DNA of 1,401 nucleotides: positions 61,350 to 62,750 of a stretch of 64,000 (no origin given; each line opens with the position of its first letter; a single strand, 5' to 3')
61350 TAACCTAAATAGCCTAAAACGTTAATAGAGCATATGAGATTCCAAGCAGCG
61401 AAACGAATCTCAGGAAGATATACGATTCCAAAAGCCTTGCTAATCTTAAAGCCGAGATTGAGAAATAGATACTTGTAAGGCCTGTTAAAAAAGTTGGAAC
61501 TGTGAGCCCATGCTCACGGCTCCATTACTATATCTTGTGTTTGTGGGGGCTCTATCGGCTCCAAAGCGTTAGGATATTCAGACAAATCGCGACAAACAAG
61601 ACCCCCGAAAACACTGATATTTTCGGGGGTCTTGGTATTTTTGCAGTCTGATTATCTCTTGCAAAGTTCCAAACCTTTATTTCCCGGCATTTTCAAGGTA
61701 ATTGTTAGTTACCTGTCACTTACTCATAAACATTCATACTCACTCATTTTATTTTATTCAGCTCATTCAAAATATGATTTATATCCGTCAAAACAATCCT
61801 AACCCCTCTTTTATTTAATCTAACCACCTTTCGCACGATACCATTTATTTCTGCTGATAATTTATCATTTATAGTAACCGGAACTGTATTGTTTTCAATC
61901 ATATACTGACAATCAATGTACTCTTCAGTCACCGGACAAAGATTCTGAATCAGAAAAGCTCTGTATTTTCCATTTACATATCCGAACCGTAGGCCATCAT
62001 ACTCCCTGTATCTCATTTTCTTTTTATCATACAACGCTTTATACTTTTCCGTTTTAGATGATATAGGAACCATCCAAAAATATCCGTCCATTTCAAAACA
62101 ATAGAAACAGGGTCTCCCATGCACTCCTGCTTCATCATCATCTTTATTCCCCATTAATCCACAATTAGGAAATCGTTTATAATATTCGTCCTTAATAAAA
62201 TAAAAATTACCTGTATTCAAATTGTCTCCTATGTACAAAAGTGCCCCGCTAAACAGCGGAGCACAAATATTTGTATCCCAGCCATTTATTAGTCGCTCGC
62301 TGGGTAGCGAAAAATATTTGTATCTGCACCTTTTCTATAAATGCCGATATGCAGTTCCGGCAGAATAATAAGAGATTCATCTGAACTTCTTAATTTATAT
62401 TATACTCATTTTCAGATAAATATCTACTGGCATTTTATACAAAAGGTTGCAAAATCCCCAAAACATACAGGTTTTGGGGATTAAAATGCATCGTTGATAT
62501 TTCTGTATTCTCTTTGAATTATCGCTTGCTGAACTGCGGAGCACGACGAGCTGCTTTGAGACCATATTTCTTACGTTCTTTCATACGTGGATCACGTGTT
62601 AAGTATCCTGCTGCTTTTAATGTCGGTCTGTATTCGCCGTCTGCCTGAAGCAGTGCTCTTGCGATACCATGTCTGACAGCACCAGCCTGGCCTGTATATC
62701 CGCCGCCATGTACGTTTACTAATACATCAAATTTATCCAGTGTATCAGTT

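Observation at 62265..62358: Candidate antitoxin RNA has two non-identical units with conserved position but different stem sequence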

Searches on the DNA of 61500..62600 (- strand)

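Call 8: search_rna_families(source=window, start=61500, end=62600, threshold=evalue, max_evalue=10, show_alignments=3)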
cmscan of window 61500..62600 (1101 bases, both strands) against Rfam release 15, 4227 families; matches with E-value up to 10: 17.
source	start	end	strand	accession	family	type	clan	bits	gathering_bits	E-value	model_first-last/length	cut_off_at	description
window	61519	61638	+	RF00514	His_leader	Cis-reg; leader;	-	25.5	49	0.1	1-126/126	no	Histidine operon leader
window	61594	61712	-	RF00514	His_leader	Cis-reg; leader;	-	25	49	0.13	1-126/126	no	Histidine operon leader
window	61595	61720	-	RF01470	rli38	Gene; sRNA;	-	23.7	49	1.1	1-150/150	no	Listeria sRNA rli38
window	61594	61673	-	RF02495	ohsC_RNA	Gene; antitoxin;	-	22.3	50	1.1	1-77/77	no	Oppression of Hydrophobic ORF by sRNA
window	61572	61666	-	RF02436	SpF43_sRNA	Gene; sRNA;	-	21.9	70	0.14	1-99/99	no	Streptococcus sRNA SpF43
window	62449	62489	-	RF00697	mir-186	Gene; miRNA;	-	21.9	70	0.23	1-82/82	no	mir-186 microRNA precursor family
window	62243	62356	-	RF02920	Fusobacteriales-1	Cis-reg;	-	18.7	52.1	8.9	1-113/113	no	Fusobacteriales-1 RNA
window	62160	62226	-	RF00641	mir-154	Gene; miRNA;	CL00149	18.2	52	2.4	1-82/82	no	mir-154 microRNA precursor family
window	62240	62288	-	RF01393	isrJ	Gene; sRNA;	-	18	37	1.6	1-75/75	no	isrJ Hfq binding RNA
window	62465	62543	-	RF02940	COG3860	Cis-reg;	-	16.8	42.5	0.47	1-54/54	no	COG3860 RNA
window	61596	61635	-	RF03173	mir-4504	Gene; miRNA;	-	15.9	104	6.7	1-92/92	no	mir-4504 microRNA precursor family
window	61533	61633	+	RF02236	asX2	Gene; sRNA;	-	15.1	70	5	1-87/87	no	Xanthomonas sRNA asX2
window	61835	61941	-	RF02039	SPRY4-IT1_2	Gene; lncRNA;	-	13.4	40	3.4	1-120/120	no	SPRY4-IT1 conserved region 2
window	61500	61639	+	RF02442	SpF66_sRNA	Gene; sRNA;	-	12.2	42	3.9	44-239/239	5'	Streptococcus sRNA SpF66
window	62393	62481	+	RF00524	R2_retro_el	Cis-reg;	-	12.2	38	9.6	1-212/212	no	R2 RNA element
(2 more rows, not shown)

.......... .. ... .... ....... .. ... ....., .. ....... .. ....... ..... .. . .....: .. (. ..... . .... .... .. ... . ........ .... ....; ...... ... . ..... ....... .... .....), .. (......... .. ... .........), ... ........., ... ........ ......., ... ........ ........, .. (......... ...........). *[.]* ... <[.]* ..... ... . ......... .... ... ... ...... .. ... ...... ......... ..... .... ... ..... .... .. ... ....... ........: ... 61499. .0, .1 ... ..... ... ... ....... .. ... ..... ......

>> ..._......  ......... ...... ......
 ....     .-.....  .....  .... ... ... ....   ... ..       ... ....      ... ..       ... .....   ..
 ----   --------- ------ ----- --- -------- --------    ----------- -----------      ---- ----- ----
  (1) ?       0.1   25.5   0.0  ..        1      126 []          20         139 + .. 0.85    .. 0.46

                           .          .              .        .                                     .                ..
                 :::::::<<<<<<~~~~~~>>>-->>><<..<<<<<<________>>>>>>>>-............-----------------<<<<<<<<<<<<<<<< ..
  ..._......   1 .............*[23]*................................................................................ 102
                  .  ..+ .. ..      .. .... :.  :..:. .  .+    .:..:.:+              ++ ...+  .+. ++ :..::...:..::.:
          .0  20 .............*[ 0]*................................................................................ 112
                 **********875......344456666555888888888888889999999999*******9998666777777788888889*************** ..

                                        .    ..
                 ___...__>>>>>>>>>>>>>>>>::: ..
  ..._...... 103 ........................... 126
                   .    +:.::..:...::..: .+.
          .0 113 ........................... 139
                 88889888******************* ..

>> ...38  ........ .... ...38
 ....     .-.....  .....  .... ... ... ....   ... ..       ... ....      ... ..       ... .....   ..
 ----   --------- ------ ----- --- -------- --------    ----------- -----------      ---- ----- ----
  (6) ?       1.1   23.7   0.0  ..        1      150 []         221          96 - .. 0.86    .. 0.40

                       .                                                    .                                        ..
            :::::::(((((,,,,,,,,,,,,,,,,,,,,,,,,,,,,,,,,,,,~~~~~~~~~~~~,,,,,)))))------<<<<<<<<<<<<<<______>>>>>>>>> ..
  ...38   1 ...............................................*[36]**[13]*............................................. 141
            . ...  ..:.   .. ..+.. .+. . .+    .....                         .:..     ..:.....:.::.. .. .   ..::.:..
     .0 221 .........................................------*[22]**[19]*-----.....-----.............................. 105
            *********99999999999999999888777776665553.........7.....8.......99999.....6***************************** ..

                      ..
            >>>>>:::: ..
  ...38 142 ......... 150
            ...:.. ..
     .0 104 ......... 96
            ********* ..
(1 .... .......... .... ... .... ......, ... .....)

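Call 45: search_with_rna_model(model_id=R1, sources=[L001, L002, L003, L004, L005, L006, L007, L008, L009, L010, L011, L012, L013, L014, L015, L016, L017, L018, L019, L020, L021, L022, L023, L024, L025, L026, L027, L028, L029, L030, L031, L032, L033, L034, L035, L036, L037, L038, L039, L040, L041, L042, L043, L044, L045, L046, L047, L048, L049, L050, L051, L052, L053, L054, L055, L056, L057, L058, L059, L060, L061, L062, L063, L064, L065, L066, L067, L068, L069, L070, L071, L072, L073, L074, L075, L076, L077, L078, L079, L080], max_evalue=1)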
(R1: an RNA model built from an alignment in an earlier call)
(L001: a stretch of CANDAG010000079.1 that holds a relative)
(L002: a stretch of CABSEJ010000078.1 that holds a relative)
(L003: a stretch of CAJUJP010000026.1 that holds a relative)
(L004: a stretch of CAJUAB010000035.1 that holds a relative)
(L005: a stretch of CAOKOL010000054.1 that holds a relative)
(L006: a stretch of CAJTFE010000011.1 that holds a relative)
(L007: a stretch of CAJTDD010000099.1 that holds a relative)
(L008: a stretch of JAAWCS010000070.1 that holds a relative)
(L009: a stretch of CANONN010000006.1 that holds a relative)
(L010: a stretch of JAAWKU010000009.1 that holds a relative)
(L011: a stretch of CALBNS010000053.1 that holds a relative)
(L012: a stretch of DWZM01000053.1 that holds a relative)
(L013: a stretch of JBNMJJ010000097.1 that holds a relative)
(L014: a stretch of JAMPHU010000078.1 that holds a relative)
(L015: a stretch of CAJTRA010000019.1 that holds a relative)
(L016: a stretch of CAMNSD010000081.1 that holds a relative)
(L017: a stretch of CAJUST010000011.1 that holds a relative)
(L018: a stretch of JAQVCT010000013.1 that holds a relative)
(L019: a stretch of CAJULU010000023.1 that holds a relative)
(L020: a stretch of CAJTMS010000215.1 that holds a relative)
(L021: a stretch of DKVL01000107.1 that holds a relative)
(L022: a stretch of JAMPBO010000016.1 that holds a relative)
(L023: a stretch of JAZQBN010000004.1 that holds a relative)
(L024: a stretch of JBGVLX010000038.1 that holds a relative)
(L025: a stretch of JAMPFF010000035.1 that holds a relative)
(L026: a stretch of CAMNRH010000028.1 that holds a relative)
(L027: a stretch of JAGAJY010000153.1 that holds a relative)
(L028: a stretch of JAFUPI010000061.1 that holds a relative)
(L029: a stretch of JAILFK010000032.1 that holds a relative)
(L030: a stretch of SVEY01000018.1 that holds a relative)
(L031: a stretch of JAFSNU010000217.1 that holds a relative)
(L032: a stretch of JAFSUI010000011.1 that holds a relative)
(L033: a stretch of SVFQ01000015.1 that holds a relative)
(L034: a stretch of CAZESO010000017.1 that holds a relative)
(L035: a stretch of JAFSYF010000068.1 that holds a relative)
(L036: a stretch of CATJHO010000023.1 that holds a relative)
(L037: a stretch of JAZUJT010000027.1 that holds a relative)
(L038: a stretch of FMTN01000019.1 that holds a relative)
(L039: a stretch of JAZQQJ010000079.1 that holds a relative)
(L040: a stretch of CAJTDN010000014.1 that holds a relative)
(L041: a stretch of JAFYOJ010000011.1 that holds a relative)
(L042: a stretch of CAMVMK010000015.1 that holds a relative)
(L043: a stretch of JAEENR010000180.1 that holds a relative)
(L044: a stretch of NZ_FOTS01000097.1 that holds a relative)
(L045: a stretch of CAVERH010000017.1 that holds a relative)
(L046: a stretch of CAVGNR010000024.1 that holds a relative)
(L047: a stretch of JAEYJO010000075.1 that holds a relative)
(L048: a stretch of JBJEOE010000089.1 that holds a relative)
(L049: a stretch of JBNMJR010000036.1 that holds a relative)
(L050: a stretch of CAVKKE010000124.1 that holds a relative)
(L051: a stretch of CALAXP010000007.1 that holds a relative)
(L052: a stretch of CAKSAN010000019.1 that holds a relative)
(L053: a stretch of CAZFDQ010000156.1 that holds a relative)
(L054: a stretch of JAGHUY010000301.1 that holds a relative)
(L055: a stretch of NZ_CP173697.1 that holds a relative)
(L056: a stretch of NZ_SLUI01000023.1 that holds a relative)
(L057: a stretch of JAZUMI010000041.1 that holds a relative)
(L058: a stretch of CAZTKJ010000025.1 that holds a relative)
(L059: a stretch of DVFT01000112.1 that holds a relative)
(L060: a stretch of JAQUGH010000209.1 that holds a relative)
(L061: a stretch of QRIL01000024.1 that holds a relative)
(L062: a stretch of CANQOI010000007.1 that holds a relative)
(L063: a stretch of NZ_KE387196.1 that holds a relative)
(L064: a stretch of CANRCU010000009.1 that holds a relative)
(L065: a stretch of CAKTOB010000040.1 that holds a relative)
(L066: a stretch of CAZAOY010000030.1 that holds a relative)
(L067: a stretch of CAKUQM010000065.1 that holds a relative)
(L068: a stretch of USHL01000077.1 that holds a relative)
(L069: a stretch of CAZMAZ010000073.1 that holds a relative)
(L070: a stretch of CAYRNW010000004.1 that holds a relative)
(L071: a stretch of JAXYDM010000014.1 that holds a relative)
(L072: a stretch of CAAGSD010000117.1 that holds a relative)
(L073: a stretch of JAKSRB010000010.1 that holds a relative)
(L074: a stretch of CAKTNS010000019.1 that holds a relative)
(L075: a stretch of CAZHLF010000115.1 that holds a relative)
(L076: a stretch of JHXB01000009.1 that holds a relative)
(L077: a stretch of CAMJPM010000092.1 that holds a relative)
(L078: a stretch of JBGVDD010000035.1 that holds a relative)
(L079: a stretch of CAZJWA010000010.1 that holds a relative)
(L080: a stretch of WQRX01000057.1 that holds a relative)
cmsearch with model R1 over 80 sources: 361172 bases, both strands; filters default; matches with E-value up to 1: 75.
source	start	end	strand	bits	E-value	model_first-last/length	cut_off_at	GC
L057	2388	2444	+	87.5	8.1e-16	1-57/57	no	0.37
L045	2394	2450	+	85.7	2e-15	1-57/57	no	0.37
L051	2394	2450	+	85.7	2e-15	1-57/57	no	0.37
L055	2394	2450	+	85.7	2e-15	1-57/57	no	0.37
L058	2395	2451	+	85.3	2.4e-15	1-57/57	no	0.33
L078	1197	1253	+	85.3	2.4e-15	1-57/57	no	0.33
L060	2266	2322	+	85.2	2.5e-15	1-57/57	no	0.35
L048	2385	2442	+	84.3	3.8e-15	1-57/57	no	0.38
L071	2388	2445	+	84.3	3.9e-15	1-57/57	no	0.34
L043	1259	1315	+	84.1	4.2e-15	1-57/57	no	0.37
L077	2403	2459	+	84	4.6e-15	1-57/57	no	0.4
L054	687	743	+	83.8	5e-15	1-57/57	no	0.42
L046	2348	2404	+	83.7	5.4e-15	1-57/57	no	0.35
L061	2348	2404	+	83.7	5.4e-15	1-57/57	no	0.35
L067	1345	1401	+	83.4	6.1e-15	1-57/57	no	0.39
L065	2348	2404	+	83.2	6.8e-15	1-57/57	no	0.33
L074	2348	2404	+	83.2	6.8e-15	1-57/57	no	0.33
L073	2350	2406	+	83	7.3e-15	1-57/57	no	0.37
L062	2343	2399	+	82.7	8.5e-15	1-57/57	no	0.37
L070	2396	2453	+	81.3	1.7e-14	1-57/57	no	0.36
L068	195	252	+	80.1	3.1e-14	1-57/57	no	0.4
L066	2348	2404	+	80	3.1e-14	1-57/57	no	0.39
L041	1126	1182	+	79.7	3.7e-14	1-57/57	no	0.4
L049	2343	2399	+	79.2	4.8e-14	1-57/57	no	0.3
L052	2343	2399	+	79.2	4.8e-14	1-57/57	no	0.3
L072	323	379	+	79.2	4.8e-14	1-57/57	no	0.3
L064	2343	2399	+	78.3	7.5e-14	1-57/57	no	0.33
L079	2391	2447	+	78.1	8.2e-14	1-57/57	no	0.4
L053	954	1010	+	76.9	1.5e-13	1-57/57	no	0.39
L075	2386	2442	+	76.5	1.7e-13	1-57/57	no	0.39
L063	2387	2443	+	75.6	2.8e-13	1-57/57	no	0.42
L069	714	771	+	74.5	4.7e-13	1-57/57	no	0.43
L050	2395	2451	+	72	1.6e-12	1-57/57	no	0.44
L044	2339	2398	+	58.9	9.8e-10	1-57/57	no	0.42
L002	2399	2456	+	54.1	1e-08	1-57/57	no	0.34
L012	339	396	+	54.1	1e-08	1-57/57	no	0.34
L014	32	89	+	54.1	1e-08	1-57/57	no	0.34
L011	2401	2458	+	53.6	1.3e-08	1-57/57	no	0.36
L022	2397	2454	+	53.2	1.6e-08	1-57/57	no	0.36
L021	2209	2266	+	51.8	3.1e-08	1-57/57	no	0.38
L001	2399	2456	+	50.5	5.8e-08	1-57/57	no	0.38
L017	2399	2456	+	50.4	6.1e-08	1-57/57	no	0.38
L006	2398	2455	+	50.4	6.2e-08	1-57/57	no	0.36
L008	1165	1222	+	50.4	6.2e-08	1-57/57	no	0.36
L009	2399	2456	+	50.4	6.2e-08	1-57/57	no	0.36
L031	754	811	+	50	7.7e-08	1-57/57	no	0.4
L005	291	348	+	49.6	9.3e-08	1-57/57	no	0.38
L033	2395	2451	+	47.5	2.5e-07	1-57/57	no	0.4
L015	2400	2457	+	47.2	3e-07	1-57/57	no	0.36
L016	2400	2457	+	47.2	3e-07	1-57/57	no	0.36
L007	206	263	+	46.2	5e-07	1-57/57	no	0.38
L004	2400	2457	+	45.8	5.9e-07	1-57/57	no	0.4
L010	2399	2456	+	45.6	6.5e-07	1-57/57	no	0.36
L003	2398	2455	+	45.3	7.6e-07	1-57/57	no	0.41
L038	2347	2403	+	44.4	1.2e-06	1-57/57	no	0.37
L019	2400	2457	+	43.6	1.7e-06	1-57/57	no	0.34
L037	1067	1124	+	43.2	2.1e-06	1-57/57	no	0.5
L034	1805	1862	+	43.1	2.2e-06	1-57/57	no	0.41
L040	2099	2156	+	43.1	2.3e-06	1-57/57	no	0.34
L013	2398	2455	+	42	3.7e-06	1-57/57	no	0.38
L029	2400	2456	+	41.9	4.1e-06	1-57/57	no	0.37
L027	2403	2459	+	41.6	4.7e-06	1-57/57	no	0.44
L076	2401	2459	+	40.5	7.9e-06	1-57/57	no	0.39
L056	2391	2447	+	40.3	8.9e-06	1-57/57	no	0.4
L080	2392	2449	+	40.2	9.2e-06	1-57/57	no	0.43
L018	2399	2456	+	39.5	1.3e-05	1-57/57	no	0.41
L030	2403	2459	+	39.3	1.5e-05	1-57/57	no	0.42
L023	2257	2314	+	38.3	2.3e-05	1-57/57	no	0.43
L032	2403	2460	+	37.6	3.4e-05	1-57/57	no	0.48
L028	2390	2447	+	36.1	7e-05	1-57/57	no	0.43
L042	2397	2455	+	35.6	8.9e-05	1-57/57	no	0.49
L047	2349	2405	+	29.9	0.0014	1-57/57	no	0.37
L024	2398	2456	+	29.3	0.0019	1-57/57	no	0.44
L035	2407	2462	+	23.3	0.035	1-57/57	no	0.57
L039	1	26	+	18.4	0.4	33-57/57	5'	0.31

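Call 46: search_with_rna_model(model_id=R1, source=window, start=62305, end=62430, filters=off, max_evalue=10, show_alignments=2)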
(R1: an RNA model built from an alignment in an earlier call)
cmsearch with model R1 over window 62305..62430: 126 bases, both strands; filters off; matches with E-value up to 10: 10.
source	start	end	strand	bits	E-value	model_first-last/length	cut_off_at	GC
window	62305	62322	-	9.7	0.0098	1-57/57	no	0.22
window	62309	62346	+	3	0.26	1-57/57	no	0.32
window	62363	62374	+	-0.6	1.5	29-40/57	no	0.25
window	62375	62385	-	-0.9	1.8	1-57/57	no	0.27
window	62392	62411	-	-1.7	2.5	23-42/57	no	0.1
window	62330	62336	-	-1.7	2.6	34-40/57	no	0.29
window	62411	62425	+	-2.1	3.1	1-57/57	no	0.2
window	62386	62391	-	-3.8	7.1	35-40/57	no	0.33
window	62376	62380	+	-3.9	7.7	1-57/57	no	0.2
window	62405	62409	+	-4.2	8.9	1-57/57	no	0.4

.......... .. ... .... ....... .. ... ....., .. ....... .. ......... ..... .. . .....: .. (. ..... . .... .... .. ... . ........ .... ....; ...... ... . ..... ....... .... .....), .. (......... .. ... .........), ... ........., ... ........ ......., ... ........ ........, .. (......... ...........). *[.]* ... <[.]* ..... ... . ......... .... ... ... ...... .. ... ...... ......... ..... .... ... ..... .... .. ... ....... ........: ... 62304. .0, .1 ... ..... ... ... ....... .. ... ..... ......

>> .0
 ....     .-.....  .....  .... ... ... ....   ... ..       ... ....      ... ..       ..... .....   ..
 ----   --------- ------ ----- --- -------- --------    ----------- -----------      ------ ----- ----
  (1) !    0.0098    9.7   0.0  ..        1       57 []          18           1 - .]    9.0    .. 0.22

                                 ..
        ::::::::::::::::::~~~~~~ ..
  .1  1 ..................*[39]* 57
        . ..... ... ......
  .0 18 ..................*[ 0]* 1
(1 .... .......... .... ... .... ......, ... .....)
